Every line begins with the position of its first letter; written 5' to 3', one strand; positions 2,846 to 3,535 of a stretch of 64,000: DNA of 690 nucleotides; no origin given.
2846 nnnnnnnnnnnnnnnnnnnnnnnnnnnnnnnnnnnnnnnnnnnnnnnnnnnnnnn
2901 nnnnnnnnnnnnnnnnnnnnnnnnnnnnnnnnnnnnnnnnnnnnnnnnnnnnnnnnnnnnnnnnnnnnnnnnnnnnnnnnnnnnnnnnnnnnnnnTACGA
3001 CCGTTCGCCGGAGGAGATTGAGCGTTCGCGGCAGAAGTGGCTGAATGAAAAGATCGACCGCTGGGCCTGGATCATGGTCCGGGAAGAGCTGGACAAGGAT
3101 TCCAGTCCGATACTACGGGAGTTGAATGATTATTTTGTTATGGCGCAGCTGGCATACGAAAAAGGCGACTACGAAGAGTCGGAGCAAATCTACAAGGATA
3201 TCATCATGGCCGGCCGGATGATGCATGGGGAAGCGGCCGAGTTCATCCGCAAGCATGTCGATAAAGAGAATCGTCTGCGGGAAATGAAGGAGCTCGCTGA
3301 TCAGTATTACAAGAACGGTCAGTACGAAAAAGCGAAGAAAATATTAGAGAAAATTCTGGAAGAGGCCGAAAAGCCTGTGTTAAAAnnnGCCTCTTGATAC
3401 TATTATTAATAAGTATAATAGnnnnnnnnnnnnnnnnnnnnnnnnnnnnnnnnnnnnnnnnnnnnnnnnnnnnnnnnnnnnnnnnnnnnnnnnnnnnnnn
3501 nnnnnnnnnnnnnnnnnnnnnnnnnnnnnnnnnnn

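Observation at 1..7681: Outer-membrane beta-barrel protein and 1419-aa secreted charged protein share the same TPR-like 'PGY' module: candidate envelope-spanning pair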

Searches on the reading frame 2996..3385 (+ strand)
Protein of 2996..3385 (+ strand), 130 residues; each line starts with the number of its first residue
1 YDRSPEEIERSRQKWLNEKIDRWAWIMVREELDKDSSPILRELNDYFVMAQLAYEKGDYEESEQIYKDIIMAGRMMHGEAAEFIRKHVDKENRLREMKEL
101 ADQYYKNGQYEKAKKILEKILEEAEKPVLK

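Call 71: search_protein_representatives(alignment_id=A3)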
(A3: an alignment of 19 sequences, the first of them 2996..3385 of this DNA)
Query: 19 sequences, 130 profile positions. Proteins with E-value up to 0.001 (for the whole library): 1636; up to 1e-10: 202; up to 1e-30: 22. The best 150 are listed.
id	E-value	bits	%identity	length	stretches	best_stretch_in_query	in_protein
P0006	1.2e-49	183.9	-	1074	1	1-129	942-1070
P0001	2.5e-49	182.9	-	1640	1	1-129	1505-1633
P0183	7.4e-49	181.3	-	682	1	1-129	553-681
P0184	7.4e-48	178.1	-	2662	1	1-130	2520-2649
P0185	1.1e-47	177.5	-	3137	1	1-128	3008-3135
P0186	1.3e-47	177.3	-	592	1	1-129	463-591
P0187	6.5e-47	175.0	-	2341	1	1-129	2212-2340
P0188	1.3e-46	174.1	-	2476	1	1-129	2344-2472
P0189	1.8e-45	170.4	-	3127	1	1-129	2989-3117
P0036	3.0e-45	169.6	-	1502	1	1-129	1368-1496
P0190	1.9e-43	163.8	-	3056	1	1-129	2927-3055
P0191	2.6e-43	163.4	-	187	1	1-129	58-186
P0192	3.7e-43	162.9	-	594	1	1-130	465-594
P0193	1.6e-42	160.8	-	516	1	4-129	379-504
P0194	3.9e-42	159.6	-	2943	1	1-129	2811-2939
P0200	2.3e-31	124.7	-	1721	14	35-125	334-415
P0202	7.0e-29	116.7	-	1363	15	93-125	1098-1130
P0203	7.8e-29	116.6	-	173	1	2-126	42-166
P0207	1.1e-26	109.6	-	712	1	2-127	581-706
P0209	1.4e-26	109.3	-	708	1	2-128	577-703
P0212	3.0e-25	105.0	-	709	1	2-128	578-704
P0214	5.5e-25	104.1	-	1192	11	41-124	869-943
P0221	5.1e-23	97.7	-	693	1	2-128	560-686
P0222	5.4e-23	97.7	-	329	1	2-127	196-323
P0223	8.5e-23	97.0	-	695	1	2-128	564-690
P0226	5.7e-22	94.4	-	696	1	2-128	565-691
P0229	1.3e-20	90.0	-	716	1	2-128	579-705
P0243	1.8e-18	83.1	-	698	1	4-126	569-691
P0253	2.8e-17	79.2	-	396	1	2-127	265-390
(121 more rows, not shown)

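Call 73: search_protein_families(library=pfam, proteins=[P0200, P0202, P0214, P0207, P0209, P0221, P0229, P0222, P0203, P0253], max_evalue=0.001)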
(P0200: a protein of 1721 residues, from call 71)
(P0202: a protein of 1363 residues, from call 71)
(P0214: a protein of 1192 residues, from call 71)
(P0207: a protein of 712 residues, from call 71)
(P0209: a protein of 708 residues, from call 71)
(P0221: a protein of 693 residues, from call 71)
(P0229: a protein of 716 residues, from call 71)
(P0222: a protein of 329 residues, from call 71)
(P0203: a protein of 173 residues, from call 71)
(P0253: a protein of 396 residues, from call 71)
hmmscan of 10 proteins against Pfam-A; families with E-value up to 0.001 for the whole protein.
P0200 (1721 aa): 37 families (the best 25 are shown)
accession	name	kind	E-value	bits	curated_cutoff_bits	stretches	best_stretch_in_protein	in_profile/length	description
PF13424.12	TPR_12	-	4.7e-273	882.7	30.1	15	971-1045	2-76/77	Tetratricopeptide repeat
PF13374.12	TPR_10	-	4.2e-250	802.3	27.5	19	383-424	1-42/42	Tetratricopeptide repeat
PF24885.1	TPR_NPHP3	-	7.1e-137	454.9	100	11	405-501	120-216/239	Nephrocystin-3 TPR domain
PF00515.34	TPR_1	-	1.2e-112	364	27.8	16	806-833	3-30/34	Tetratricopeptide repeat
PF13176.12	TPR_7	-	6.9e-96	306.7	27.9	11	429-462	2-35/36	Tetratricopeptide repeat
PF07719.23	TPR_2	-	3.9e-87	279.7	27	11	806-833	3-30/34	Tetratricopeptide repeat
PF13181.12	TPR_8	-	1.7e-86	277.6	25.7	9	427-457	2-32/34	Tetratricopeptide repeat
PF17874.7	TPR_MalT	-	7.1e-56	190.3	45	6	463-620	35-187/336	MalT-like TPR region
PF12770.12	CHAT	-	4.2e-50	171.3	24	1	1350-1714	4-289/289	CHAT domain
PF14559.12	TPR_19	-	4e-49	165.2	25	5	396-455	3-54/68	Tetratricopeptide repeat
PF01535.26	PPR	-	8e-42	139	25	0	1057-1083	1-27/31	PPR repeat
PF13432.12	TPR_16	-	2.5e-41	140.1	32.7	2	811-874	4-59/65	Tetratricopeptide repeat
PF07721.20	TPR_4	-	1.5e-39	131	27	0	431-448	6-23/26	Tetratricopeptide repeat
PF13431.12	TPR_17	-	1.4e-32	109.6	24.4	0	1098-1118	13-33/34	Tetratricopeptide repeat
PF13428.12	TPR_14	-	3.5e-32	108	23.5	0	809-832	6-29/44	Tetratricopeptide repeat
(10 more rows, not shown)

P0202 (1363 aa): 20 families
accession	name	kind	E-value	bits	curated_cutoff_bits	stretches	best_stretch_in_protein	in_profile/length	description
PF13374.12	TPR_10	-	1.3e-211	680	27.5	15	804-845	1-42/42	Tetratricopeptide repeat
PF13424.12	TPR_12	-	3.2e-193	626.9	30.1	14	806-878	4-76/77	Tetratricopeptide repeat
PF13176.12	TPR_7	-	2e-93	299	27.9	8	850-881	2-33/36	Tetratricopeptide repeat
PF24885.1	TPR_NPHP3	-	1.3e-71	241.2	100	8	795-874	131-210/239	Nephrocystin-3 TPR domain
PF17874.7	TPR_MalT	-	3.1e-39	135.6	45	4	639-794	42-192/336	MalT-like TPR region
PF07719.23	TPR_2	-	7.7e-34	113.4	27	0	851-875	5-29/34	Tetratricopeptide repeat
PF00515.34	TPR_1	-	8.6e-34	114.4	27.8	0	852-875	6-29/34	Tetratricopeptide repeat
PF07721.20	TPR_4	-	8.3e-30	100.7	27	0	1144-1163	4-23/26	Tetratricopeptide repeat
PF14559.12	TPR_19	-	4.9e-28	97.7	25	0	1068-1121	2-47/68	Tetratricopeptide repeat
PF13431.12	TPR_17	-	4.5e-27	92.5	24.4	0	807-825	15-33/34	Tetratricopeptide repeat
PF13432.12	TPR_16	-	2.5e-17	63.4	32.7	0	1147-1204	3-52/65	Tetratricopeptide repeat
PF13428.12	TPR_14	-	4e-17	61.5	23.5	0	642-666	6-30/44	Tetratricopeptide repeat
PF20431.4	E_motif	-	9.1e-16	58.3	27.3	0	769-796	28-55/63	E motif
PF06985.17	HET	-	1.4e-13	51.8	22.5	1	28-120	1-92/146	Heterokaryon incompatibility protein (HET)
PF12688.13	TPR_5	-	2.6e-13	50.7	24.2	0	852-881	43-72/119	Tetratrico peptide repeat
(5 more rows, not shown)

P0214 (1192 aa): 24 families
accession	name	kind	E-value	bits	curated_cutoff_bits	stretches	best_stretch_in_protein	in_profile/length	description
PF13424.12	TPR_12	-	1.5e-156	509.4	30.1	13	1079-1151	1-73/77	Tetratricopeptide repeat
PF13374.12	TPR_10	-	2.1e-131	425.2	27.5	11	660-701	1-42/42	Tetratricopeptide repeat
PF13176.12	TPR_7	-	1.3e-54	178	27.9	0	1125-1151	1-27/36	Tetratricopeptide repeat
PF24885.1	TPR_NPHP3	-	5.4e-51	173.7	100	6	740-811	136-207/239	Nephrocystin-3 TPR domain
PF07719.23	TPR_2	-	2.9e-48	158.4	27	0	1126-1152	4-30/34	Tetratricopeptide repeat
PF00515.34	TPR_1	-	2.5e-38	128.8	27.8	0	706-729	4-27/34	Tetratricopeptide repeat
PF14559.12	TPR_19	-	6.3e-29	100.5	25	0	756-814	2-52/68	Tetratricopeptide repeat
PF13432.12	TPR_16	-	3.5e-25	88.5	32.7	2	667-733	3-61/65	Tetratricopeptide repeat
PF13174.12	TPR_6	-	1.7e-23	82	26.3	0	1128-1152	5-29/33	Tetratricopeptide repeat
PF17874.7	TPR_MalT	-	1.1e-22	81.2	45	1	707-853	44-185/336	MalT-like TPR region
PF01535.26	PPR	-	3.9e-19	67.9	25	0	833-859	4-30/31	PPR repeat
PF13431.12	TPR_17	-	6.6e-19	67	24.4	0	615-639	9-33/34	Tetratricopeptide repeat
PF13181.12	TPR_8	-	8.1e-19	66.6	25.7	0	705-735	3-33/34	Tetratricopeptide repeat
PF13428.12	TPR_14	-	1.1e-17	63.2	23.5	0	1129-1152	7-30/44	Tetratricopeptide repeat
PF07721.20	TPR_4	-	3.1e-16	58.7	27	0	1125-1148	3-26/26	Tetratricopeptide repeat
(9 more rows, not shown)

P0207 (712 aa): 4 families
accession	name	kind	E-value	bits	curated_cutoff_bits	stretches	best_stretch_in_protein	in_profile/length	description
PF03865.19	ShlB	-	2.5e-27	96.6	22.7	1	221-541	1-310/311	Haemolysin secretion/activation protein ShlB/FhaC/HecB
PF08479.16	POTRA_2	-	8.7e-16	58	24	1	86-159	1-75/76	POTRA domain, ShlB-type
PF01103.29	Omp85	-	7.8e-09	35.9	24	1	409-579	150-325/325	Omp85 superfamily domain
PF07244.20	POTRA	-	0.0001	23.4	21.3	0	88-157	3-74/79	Surface antigen variable number repeat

P0209 (708 aa): 4 families
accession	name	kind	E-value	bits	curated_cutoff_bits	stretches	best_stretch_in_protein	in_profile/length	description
PF03865.19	ShlB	-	1.3e-23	84.4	22.7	1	214-489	1-278/311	Haemolysin secretion/activation protein ShlB/FhaC/HecB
PF08479.16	POTRA_2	-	7.1e-17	61.5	24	1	77-150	1-75/76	POTRA domain, ShlB-type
PF01103.29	Omp85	-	3.3e-08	33.9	24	1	409-573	150-321/325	Omp85 superfamily domain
PF07719.23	TPR_2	-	0.00075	19.9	27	0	620-645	3-28/34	Tetratricopeptide repeat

P0221 (693 aa): 4 families
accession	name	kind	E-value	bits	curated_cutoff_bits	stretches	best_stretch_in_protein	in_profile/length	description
PF03865.19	ShlB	-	6.9e-17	62.3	22.7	1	218-526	3-310/311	Haemolysin secretion/activation protein ShlB/FhaC/HecB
PF08479.16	POTRA_2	-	1.8e-14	53.7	24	1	81-154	1-75/76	POTRA domain, ShlB-type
PF07719.23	TPR_2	-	5.4e-05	23.5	27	0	603-631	3-31/34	Tetratricopeptide repeat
PF25058.1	ARM_TT21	-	0.0008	19.8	27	0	597-681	3-86/155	Tetratricopeptide repeat protein 21 ARM repeat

P0229 (716 aa): 3 families
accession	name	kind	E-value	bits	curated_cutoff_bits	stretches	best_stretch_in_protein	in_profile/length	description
PF03865.19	ShlB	-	5.2e-22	79.2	22.7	1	215-534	1-310/311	Haemolysin secretion/activation protein ShlB/FhaC/HecB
PF08479.16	POTRA_2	-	1.1e-14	54.4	24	1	80-153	1-75/76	POTRA domain, ShlB-type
PF01103.29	Omp85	-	4.1e-06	27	24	1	402-552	148-307/325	Omp85 superfamily domain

P0222 (329 aa): 6 families
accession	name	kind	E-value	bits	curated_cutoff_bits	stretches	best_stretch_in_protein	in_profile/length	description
PF03865.19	ShlB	-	2.9e-12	47.1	22.7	1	5-158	176-310/311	Haemolysin secretion/activation protein ShlB/FhaC/HecB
PF01103.29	Omp85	-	8.6e-12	45.6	24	1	37-192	164-321/325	Omp85 superfamily domain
PF07719.23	TPR_2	-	1.1e-06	28.7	27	1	242-268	4-30/34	Tetratricopeptide repeat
PF00515.34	TPR_1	-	1e-05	25.6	27.8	1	242-266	4-28/34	Tetratricopeptide repeat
PF13374.12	TPR_10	-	0.00074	19.9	27.5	0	242-272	5-35/42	Tetratricopeptide repeat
PF13174.12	TPR_6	-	0.00082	20.3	26.3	0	244-267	5-28/33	Tetratricopeptide repeat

P0203 (173 aa): 2 families
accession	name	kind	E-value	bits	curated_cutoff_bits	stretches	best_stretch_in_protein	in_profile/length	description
PF07719.23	TPR_2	-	0.00045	20.6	27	0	137-162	4-29/34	Tetratricopeptide repeat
PF23914.1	TPR_CcmH_CycH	-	0.00054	20.3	42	0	119-162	105-149/158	Cytochrome c-type biogenesis protein H TPR domain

P0253 (396 aa): 3 families
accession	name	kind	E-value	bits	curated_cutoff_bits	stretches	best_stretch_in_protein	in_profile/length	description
PF03865.19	ShlB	-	4e-17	63.1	22.7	1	4-225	107-310/311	Haemolysin secretion/activation protein ShlB/FhaC/HecB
PF01103.29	Omp85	-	9.3e-10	39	24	1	105-262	166-322/325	Omp85 superfamily domain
PF08590.15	DUF1771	-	1.5e-06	28.9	28.7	1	303-366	12-57/64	Domain of unknown function (DUF1771)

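Call 75: find_encoding_contigs(protein=P0209, flank=10000, max_places=3)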
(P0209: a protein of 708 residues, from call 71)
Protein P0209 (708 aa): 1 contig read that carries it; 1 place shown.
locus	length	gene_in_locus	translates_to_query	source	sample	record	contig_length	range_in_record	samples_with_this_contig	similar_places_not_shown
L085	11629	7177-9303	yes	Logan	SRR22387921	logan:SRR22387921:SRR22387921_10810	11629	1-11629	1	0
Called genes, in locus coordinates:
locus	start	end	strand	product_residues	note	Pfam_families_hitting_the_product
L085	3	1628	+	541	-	?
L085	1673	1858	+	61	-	PF11154:DUF2934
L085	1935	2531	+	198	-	PF01914:MarC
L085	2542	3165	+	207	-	PF01618:MotA_ExbB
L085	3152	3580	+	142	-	PF02472:ExbD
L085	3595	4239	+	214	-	PF02254:TrkA_N, PF02558:ApbA (faint), PF03721:UDPG_MGDP_dh_N (faint), PF02080:TrkA_C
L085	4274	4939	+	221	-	PF02254:TrkA_N, PF13241:NAD_binding_7 (weak), PF02080:TrkA_C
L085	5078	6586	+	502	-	PF02386:TrkH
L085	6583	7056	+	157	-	-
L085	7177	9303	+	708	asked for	PF08479:POTRA_2, PF03865:ShlB, PF01103:Omp85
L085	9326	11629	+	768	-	?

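Call 78: find_encoding_contigs(protein=P0207, flank=10000, max_places=3)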
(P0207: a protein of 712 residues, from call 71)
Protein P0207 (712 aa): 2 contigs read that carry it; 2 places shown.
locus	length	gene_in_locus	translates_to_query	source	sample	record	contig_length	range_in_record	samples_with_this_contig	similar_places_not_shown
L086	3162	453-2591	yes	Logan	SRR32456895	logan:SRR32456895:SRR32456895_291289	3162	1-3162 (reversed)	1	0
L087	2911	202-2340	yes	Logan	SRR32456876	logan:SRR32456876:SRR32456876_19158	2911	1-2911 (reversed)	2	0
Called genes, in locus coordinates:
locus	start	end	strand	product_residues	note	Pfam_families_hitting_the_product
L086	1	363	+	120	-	?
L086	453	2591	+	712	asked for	PF08479:POTRA_2, PF03865:ShlB, PF01103:Omp85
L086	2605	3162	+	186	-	?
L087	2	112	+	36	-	?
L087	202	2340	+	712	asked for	PF08479:POTRA_2, PF03865:ShlB, PF01103:Omp85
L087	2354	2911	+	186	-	?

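Call 79: find_encoding_contigs(protein=P0229, flank=10000, max_places=3)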
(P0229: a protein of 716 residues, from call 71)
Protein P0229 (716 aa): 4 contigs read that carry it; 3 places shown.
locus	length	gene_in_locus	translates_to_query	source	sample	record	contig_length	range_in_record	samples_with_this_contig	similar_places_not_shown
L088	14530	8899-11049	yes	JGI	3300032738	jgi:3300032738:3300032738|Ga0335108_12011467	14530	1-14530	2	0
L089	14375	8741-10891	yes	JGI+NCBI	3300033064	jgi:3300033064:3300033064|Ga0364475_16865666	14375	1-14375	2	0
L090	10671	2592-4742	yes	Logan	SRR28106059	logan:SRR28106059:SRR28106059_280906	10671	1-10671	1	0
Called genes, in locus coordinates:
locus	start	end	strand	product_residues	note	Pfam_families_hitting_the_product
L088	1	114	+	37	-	?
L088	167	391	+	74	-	-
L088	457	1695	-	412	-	PF00990:GGDEF, PF13487:HD_5, PF01966:HD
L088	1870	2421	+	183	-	PF01965:DJ-1_PfpI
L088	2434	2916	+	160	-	PF00300:His_Phos_1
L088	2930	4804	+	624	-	PF00270:DEAD, PF04851:ResIII, PF20720:nSTAND3 (faint), PF22527:DEXQc_Suv3 (faint), PF00271:Helicase_C (weak), PF08148:DSHCT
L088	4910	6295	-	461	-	PF07228:SpoIIE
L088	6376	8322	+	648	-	PF00989:PAS, PF08448:PAS_4, PF13426:PAS_9, PF00512:HisKA, PF02518:HATPase_c, PF07238:PilZ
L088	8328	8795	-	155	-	PF04773:FecR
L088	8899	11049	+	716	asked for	PF08479:POTRA_2, PF03865:ShlB, PF01103:Omp85 (weak)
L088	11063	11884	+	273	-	PF00515:TPR_1 (faint), PF07719:TPR_2 (faint)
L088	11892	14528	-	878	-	?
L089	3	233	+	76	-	?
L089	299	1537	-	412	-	PF00990:GGDEF, PF13487:HD_5, PF01966:HD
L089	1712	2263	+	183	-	PF01965:DJ-1_PfpI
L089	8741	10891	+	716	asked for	PF08479:POTRA_2, PF03865:ShlB, PF01103:Omp85 (weak)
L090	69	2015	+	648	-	PF00989:PAS, PF08448:PAS_4, PF13426:PAS_9, PF00512:HisKA, PF02518:HATPase_c, PF07238:PilZ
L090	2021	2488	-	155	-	PF04773:FecR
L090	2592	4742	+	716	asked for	PF08479:POTRA_2, PF03865:ShlB, PF01103:Omp85 (weak)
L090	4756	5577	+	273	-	PF00515:TPR_1 (faint), PF07719:TPR_2 (faint)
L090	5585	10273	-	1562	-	PF05860:TPS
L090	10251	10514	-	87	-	-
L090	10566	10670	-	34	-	?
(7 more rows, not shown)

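Call 80: find_encoding_contigs(protein=P0221, flank=10000, max_places=3)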
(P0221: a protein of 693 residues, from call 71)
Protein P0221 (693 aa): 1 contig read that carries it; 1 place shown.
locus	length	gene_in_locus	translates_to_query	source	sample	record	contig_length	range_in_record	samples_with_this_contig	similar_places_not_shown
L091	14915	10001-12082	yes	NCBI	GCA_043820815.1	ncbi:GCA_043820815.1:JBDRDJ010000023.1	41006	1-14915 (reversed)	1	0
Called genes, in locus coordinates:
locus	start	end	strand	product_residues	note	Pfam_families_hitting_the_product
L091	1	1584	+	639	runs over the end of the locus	PF13522:GATase_6, PF12481:DUF3700 (faint), PF13537:GATase_7, PF00733:Asn_synthase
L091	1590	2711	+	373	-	PF13439:Glyco_transf_4, PF13579:Glyco_trans_4_4, PF20706:GT4-conflict (weak), PF00534:Glycos_transf_1, PF13692:Glyco_trans_1_4, PF13524:Glyco_trans_1_2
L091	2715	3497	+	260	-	PF02353:CMAS (weak), PF05175:MTS, PF13489:Methyltransf_23, PF06325:PrmA, PF13847:Methyltransf_31, PF08241:Methyltransf_11, PF08242:Methyltransf_12, PF13649:Methyltransf_25, +1 more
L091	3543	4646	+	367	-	PF00534:Glycos_transf_1, PF13692:Glyco_trans_1_4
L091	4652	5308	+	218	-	PF13489:Methyltransf_23, PF13649:Methyltransf_25, PF13847:Methyltransf_31 (faint), PF08241:Methyltransf_11, PF08242:Methyltransf_12 (weak)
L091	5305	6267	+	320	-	PF03706:LPG_synthase_TM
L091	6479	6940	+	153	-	PF02310:B12-binding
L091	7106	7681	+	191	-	PF01909:NTP_transf_2 (weak), PF18765:Polbeta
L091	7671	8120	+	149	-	PF05168:HEPN (weak)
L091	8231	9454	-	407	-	PF13173:AAA_14, PF13635:DUF4143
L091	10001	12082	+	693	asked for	PF08479:POTRA_2, PF03865:ShlB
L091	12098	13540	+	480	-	-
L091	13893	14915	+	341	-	?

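Call 88: search_protein_families(library=ncbifam, proteins=[P0209, L090:4756-5577:+], max_evalue=0.001)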
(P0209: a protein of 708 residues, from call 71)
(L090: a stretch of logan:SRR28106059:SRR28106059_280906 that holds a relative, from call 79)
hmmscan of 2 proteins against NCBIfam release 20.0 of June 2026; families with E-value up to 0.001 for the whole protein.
P0209 (708 aa): 1 family
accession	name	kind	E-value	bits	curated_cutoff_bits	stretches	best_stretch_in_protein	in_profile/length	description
TIGR03303.1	OM_YaeT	equivalog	7.3e-07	27.9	297.15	1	421-562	587-730/741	outer membrane protein assembly factor BamA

L090:4756-5577:+ (273 aa): 1 family
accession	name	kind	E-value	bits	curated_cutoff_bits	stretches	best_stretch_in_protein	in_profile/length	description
TIGR02552.1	LcrH_SycD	equivalog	7e-05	22.6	104.8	0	147-170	19-42/136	SycD/LcrH family type III secretion system chaperone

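Call 94: list_cluster_members(proteins=[P0221, P0229, P0209, P0207, P0212, P0223])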
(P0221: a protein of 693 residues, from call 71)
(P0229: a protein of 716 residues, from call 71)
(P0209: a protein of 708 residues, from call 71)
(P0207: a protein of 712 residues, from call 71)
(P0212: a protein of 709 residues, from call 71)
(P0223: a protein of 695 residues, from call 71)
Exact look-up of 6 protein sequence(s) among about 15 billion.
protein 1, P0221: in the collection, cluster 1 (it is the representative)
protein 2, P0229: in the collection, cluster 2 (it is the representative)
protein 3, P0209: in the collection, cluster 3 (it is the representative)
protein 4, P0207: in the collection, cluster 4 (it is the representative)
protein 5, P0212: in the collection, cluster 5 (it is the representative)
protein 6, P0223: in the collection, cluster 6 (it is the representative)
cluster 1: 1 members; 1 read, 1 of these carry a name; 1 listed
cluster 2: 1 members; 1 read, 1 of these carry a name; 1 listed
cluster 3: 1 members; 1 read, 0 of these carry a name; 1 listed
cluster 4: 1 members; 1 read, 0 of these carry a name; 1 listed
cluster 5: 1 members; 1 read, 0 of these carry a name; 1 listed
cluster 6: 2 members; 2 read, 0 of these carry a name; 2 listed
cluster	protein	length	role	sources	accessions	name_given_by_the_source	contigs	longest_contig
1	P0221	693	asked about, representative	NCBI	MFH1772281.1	MAG: ShlB/FhaC/HecB family hemolysin secretion/activation protein [Candidatus ...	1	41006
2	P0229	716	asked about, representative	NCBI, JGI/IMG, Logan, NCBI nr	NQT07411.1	MAG: ShlB/FhaC/HecB family hemolysin secretion/activation protein [Candidatus ... | ShlB/FhaC/HecB family hemolysin secretion/activation protein [Candidatus Omnitrophota ...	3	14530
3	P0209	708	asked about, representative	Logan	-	-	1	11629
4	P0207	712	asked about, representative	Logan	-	-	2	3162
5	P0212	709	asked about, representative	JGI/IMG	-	-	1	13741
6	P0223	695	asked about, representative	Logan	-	-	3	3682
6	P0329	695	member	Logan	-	-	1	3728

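Call 95: find_encoding_contigs(protein=P0212, flank=10000, max_places=2)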
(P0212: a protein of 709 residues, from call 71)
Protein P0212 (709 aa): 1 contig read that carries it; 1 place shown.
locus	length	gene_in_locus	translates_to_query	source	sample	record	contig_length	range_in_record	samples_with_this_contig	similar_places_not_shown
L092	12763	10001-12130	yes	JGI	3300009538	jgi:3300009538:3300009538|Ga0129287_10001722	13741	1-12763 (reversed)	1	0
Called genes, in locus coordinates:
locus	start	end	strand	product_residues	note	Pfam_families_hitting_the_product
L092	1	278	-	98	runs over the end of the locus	PF01909:NTP_transf_2, PF18765:Polbeta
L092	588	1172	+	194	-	PF01797:Y1_Tnp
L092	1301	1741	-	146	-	PF07963:N_methyl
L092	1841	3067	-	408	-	PF28597:T2SSF_N, PF00482:T2SSF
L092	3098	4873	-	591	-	PF05157:MshEN, PF00437:T2SSE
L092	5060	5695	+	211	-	PF01618:MotA_ExbB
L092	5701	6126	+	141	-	PF02472:ExbD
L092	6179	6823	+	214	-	PF02254:TrkA_N, PF02558:ApbA (weak), PF02737:3HCDH_N (faint), PF03435:Sacchrp_dh_NADP (weak), PF03721:UDPG_MGDP_dh_N (weak), PF02080:TrkA_C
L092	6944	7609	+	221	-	PF02254:TrkA_N, PF13241:NAD_binding_7 (weak), PF02080:TrkA_C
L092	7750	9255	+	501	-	PF02386:TrkH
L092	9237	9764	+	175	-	-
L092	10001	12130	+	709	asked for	PF08479:POTRA_2, PF03865:ShlB, PF01103:Omp85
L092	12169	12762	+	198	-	?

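Call 96: find_encoding_contigs(protein=P0226, flank=10000, max_places=2)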
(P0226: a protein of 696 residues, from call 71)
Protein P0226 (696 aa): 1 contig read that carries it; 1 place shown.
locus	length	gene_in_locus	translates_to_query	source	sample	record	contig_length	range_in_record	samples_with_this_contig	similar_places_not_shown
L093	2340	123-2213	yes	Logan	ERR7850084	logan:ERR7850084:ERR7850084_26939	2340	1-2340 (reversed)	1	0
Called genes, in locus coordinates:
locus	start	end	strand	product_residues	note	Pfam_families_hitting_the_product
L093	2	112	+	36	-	?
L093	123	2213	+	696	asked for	PF08479:POTRA_2, PF03865:ShlB, PF01103:Omp85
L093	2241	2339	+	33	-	?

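Call 97: find_encoding_contigs(protein=P0243, flank=10000, max_places=2)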
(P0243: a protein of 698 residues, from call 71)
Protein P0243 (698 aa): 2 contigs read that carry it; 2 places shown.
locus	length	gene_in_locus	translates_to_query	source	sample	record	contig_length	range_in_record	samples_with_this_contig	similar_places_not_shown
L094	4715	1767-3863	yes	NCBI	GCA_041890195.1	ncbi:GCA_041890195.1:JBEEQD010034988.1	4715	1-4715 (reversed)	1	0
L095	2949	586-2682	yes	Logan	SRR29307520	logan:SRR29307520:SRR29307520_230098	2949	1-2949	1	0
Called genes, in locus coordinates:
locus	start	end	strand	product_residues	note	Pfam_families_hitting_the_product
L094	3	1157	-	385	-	?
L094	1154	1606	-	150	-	PF04773:FecR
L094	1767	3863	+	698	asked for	PF08479:POTRA_2, PF03865:ShlB, PF01103:Omp85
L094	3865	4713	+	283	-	?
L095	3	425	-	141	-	?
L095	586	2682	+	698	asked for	PF08479:POTRA_2, PF03865:ShlB, PF01103:Omp85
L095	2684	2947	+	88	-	?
